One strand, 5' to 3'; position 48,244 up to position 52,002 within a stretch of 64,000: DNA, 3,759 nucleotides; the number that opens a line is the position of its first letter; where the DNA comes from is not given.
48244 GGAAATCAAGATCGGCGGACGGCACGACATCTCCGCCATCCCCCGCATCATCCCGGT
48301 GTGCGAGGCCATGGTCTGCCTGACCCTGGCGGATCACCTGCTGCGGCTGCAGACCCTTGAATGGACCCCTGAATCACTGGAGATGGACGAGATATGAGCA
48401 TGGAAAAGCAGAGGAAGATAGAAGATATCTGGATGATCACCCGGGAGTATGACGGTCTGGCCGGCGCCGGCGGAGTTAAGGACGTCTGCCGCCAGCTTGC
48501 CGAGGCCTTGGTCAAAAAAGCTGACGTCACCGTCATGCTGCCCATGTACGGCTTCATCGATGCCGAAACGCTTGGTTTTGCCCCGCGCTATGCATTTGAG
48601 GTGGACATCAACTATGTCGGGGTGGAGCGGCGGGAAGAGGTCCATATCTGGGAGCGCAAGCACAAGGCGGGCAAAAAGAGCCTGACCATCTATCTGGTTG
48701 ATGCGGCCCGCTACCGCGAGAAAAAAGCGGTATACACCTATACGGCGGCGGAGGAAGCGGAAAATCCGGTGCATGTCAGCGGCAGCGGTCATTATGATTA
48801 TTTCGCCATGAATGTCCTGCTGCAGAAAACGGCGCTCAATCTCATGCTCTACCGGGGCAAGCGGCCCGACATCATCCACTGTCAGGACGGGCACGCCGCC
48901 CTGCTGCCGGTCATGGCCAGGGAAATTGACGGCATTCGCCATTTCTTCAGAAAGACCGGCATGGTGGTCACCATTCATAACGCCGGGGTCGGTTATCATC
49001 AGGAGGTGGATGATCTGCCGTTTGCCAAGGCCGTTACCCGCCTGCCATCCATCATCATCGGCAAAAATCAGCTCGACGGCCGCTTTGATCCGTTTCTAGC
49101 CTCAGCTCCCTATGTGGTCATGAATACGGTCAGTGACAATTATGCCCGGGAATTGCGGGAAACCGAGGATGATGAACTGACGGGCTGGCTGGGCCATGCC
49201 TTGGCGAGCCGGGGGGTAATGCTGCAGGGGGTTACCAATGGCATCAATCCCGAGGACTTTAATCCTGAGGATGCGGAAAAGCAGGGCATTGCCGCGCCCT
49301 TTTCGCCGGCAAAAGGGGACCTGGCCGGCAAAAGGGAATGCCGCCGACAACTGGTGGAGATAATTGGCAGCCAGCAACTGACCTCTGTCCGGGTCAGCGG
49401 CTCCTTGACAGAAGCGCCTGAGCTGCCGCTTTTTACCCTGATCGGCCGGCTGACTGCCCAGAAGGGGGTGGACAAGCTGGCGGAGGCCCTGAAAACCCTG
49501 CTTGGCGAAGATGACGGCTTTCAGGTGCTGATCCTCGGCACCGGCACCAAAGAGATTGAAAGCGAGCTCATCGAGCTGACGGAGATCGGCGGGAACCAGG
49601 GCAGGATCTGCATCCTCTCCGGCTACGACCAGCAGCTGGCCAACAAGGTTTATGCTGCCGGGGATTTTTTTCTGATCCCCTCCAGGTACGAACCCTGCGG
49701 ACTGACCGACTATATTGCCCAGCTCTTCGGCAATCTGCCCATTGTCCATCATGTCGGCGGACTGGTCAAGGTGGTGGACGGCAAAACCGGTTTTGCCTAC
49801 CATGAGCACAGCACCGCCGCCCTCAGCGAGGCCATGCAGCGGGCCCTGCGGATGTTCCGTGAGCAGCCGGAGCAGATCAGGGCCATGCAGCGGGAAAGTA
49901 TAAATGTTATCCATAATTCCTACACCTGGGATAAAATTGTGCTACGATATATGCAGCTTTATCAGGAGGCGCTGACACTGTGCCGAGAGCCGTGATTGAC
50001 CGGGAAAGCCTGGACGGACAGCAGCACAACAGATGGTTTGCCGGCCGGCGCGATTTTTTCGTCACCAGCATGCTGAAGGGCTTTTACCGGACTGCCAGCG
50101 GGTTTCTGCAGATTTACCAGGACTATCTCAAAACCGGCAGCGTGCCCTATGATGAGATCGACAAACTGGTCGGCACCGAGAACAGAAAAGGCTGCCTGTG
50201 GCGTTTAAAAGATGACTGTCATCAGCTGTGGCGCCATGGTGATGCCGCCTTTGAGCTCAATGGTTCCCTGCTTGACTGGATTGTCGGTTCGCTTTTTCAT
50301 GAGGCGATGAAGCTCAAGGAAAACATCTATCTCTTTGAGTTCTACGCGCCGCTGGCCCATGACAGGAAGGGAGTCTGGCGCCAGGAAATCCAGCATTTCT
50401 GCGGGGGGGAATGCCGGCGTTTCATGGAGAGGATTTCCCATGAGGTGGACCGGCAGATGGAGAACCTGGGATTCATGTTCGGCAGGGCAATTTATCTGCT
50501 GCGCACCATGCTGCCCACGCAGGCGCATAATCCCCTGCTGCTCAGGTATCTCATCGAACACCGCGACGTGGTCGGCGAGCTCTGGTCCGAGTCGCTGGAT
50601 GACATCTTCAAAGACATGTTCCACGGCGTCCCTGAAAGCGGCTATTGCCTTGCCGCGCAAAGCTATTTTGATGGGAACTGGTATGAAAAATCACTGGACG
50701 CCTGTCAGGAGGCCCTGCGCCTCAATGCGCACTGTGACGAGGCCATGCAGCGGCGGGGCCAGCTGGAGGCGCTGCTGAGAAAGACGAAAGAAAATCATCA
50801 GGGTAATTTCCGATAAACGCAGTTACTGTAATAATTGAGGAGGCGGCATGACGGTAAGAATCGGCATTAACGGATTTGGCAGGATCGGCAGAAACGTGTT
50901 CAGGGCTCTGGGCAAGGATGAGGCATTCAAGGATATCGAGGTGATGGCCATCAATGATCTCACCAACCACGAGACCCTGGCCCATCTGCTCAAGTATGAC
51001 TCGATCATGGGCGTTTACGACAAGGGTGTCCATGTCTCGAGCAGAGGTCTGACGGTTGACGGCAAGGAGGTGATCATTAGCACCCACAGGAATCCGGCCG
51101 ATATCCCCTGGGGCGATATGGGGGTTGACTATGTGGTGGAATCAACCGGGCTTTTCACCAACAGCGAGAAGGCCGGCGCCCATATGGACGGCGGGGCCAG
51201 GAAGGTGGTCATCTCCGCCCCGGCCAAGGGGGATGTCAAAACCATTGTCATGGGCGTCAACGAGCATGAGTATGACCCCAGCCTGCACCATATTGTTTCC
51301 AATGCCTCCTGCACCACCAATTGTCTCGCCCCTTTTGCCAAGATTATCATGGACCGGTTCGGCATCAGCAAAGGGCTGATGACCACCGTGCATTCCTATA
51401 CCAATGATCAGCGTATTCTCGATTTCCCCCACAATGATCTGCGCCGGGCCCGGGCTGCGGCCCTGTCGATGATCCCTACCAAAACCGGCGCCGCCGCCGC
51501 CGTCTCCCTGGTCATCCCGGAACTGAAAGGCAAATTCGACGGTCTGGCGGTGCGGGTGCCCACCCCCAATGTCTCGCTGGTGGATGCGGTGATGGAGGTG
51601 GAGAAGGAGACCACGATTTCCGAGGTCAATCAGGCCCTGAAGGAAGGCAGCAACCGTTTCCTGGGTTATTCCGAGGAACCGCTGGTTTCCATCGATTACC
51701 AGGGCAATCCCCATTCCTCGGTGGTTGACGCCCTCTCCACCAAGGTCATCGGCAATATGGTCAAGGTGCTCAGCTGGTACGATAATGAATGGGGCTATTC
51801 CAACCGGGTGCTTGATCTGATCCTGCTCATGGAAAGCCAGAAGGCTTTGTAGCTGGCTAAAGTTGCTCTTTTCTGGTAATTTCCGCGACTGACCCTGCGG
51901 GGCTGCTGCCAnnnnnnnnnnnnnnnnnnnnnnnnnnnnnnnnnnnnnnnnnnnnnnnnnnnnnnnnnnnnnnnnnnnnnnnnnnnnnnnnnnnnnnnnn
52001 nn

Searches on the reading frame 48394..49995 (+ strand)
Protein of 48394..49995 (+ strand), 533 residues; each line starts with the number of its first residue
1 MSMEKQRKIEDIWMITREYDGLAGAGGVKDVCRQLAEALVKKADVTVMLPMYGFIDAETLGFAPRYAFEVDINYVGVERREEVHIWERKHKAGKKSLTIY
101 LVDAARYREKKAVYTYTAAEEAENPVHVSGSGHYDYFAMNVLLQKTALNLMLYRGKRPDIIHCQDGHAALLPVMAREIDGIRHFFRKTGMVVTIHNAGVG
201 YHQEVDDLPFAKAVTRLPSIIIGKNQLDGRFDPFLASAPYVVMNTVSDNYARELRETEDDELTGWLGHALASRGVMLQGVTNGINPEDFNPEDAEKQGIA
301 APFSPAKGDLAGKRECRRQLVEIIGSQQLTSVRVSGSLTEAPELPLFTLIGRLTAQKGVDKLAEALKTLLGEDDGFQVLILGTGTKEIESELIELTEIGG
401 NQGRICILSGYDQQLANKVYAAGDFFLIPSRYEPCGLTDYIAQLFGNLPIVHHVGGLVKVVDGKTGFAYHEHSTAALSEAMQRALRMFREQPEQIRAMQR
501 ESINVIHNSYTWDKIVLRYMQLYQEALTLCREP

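Call 6: search_protein_families(library=pfam, proteins=[window:48394-49995:+], max_evalue=0.001)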
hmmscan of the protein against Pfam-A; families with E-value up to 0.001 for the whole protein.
window:48394-49995:+ (533 aa): 6 families
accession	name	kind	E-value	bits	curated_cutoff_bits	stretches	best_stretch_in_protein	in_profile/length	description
PF08323.17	Glyco_transf_5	-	1.6e-30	107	22.7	1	12-264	2-235/239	Starch synthase catalytic domain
PF00534.26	Glycos_transf_1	-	3.2e-15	56.5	26.4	1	342-494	13-164/172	Glycosyl transferases group 1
PF13692.12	Glyco_trans_1_4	-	5.3e-15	56.4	27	1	347-485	4-140/142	Glycosyl transferases group 1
PF13439.12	Glyco_transf_4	-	6.2e-05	23.5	28.5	0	145-201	60-110/170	Glycosyltransferase Family 4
PF13579.12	Glyco_trans_4_4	-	0.00047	21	29.7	0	146-202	61-109/158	Glycosyl transferase 4-like domain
PF20706.3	GT4-conflict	-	0.00069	19.1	26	0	343-512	196-378/385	Family 4 Glycosyltransferase in conflict systems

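Call 88: search_protein_families(library=ncbifam, proteins=[window:48394-49995:+], max_evalue=0.00001)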
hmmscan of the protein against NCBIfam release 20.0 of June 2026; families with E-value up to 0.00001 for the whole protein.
window:48394-49995:+ (533 aa): 23 families
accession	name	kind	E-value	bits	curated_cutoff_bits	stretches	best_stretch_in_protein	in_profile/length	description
TIGR02095.1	glgA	subfamily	1e-79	268.4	328.45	1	12-525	3-476/477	glycogen/starch synthase, ADP-glucose type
NF001903.0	PRK00654.2-2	equivalog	6.7e-73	246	616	1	12-527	3-479/482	glycogen synthase GlgA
NF001898.0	PRK00654.1-1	equivalog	8.9e-60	202.7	603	1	19-526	10-475/477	glycogen synthase GlgA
NF001899.0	PRK00654.1-2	equivalog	2.7e-55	187.6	459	1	14-525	5-474/478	glycogen synthase GlgA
NF001901.0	PRK00654.1-5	equivalog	1.4e-54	185.4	649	1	157-528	155-493/502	glycogen synthase GlgA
NF001905.0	PRK00654.2-4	subfamily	8.6e-53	179.6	560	1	12-525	3-485/489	glycogen synthase GlgA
NF001900.0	PRK00654.1-3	equivalog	4.8e-52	177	509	1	14-529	5-457/481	glycogen synthase GlgA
NF001906.0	PRK00654.2-5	equivalog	1.3e-49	169.5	870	1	12-527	8-484/485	glycogen synthase GlgA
NF001902.0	PRK00654.2-1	equivalog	6.2e-44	150.4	845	1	142-524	114-487/492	glycogen synthase GlgA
NF010698.0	PRK14098.1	equivalog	2.7e-41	141.8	754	1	46-527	43-487/489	starch synthase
NF010699.0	PRK14099.1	equivalog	1.7e-40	138.9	762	1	152-527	128-480/485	glycogen synthase GlgA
NF001904.0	PRK00654.2-3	equivalog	1.8e-31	109.4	577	1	156-525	123-473/475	glycogen synthase GlgA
TIGR02149.1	glgA_Coryne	subfamily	1.5e-15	57.2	302.4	1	343-526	203-390/391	glycogen synthase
TIGR03449.1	mycothiol_MshA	equivalog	2.1e-13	49.9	462.5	1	345-527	221-404/406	D-inositol-3-phosphate glycosyltransferase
TIGR03088.1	stp2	hypoth_equivalog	2.4e-13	49.9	409.05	1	334-527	184-374/374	TIGR03088 family PEP-CTERM/XrtA system glycosyltransferase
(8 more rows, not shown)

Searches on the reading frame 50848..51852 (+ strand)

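Call 6: search_protein_families(library=pfam, proteins=[window:50848-51852:+], max_evalue=0.001)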
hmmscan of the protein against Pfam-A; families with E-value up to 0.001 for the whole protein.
window:50848-51852:+ (334 aa): 2 families
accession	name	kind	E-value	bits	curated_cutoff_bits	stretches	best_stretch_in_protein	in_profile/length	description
PF02800.25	Gp_dh_C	-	1.1e-60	204.3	24.4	1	160-311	1-158/158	Glyceraldehyde 3-phosphate dehydrogenase, C-terminal domain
PF00044.30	Gp_dh_N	-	2.1e-35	121.5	31.7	1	3-105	1-100/101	Glyceraldehyde 3-phosphate dehydrogenase, NAD binding domain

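Call 88: search_protein_families(library=ncbifam, proteins=[window:50848-51852:+], max_evalue=0.00001)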
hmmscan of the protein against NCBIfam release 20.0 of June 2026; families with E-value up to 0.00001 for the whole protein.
window:50848-51852:+ (334 aa): 10 families
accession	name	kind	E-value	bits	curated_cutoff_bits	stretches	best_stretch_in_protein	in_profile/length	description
NF005830.0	PRK07729.1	equivalog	5.8e-136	452.9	546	1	1-329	1-331/343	glyceraldehyde-3-phosphate dehydrogenase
TIGR01534.1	GAPDH-I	equivalog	1.9e-129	431.6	367.2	1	4-323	1-330/330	type I glyceraldehyde-3-phosphate dehydrogenase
NF005641.0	PRK07403.1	equivalog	1.2e-127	425.8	616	1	3-327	2-331/337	type I glyceraldehyde-3-phosphate dehydrogenase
NF033735.1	G3PDH_Arsen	exception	2.9e-118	395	450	1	5-324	1-322/323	ArsJ-associated glyceraldehyde-3-phosphate dehydrogenase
NF006512.0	PRK08955.1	equivalog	5.6e-110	367.8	563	1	1-327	1-329/334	glyceraldehyde-3-phosphate dehydrogenase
NF010058.0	PRK13535.1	equivalog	7.3e-102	340.9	539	1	1-331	1-336/339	erythrose-4-phosphate dehydrogenase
NF011954.0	PRK15425.1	equivalog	9.5e-100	333.8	662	1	1-326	1-327/331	glyceraldehyde-3-phosphate dehydrogenase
TIGR01532.1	E4PD_g-proteo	equivalog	2.3e-95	319.6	530.55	1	4-323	1-325/325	erythrose-4-phosphate dehydrogenase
NF006139.0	PRK08289.1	equivalog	8e-82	275.3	431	1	7-328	133-469/480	glyceraldehyde-3-phosphate dehydrogenase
NF003251.0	PRK04207.1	equivalog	3.7e-07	29.5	185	0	148-268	134-246/343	type II glyceraldehyde-3-phosphate dehydrogenase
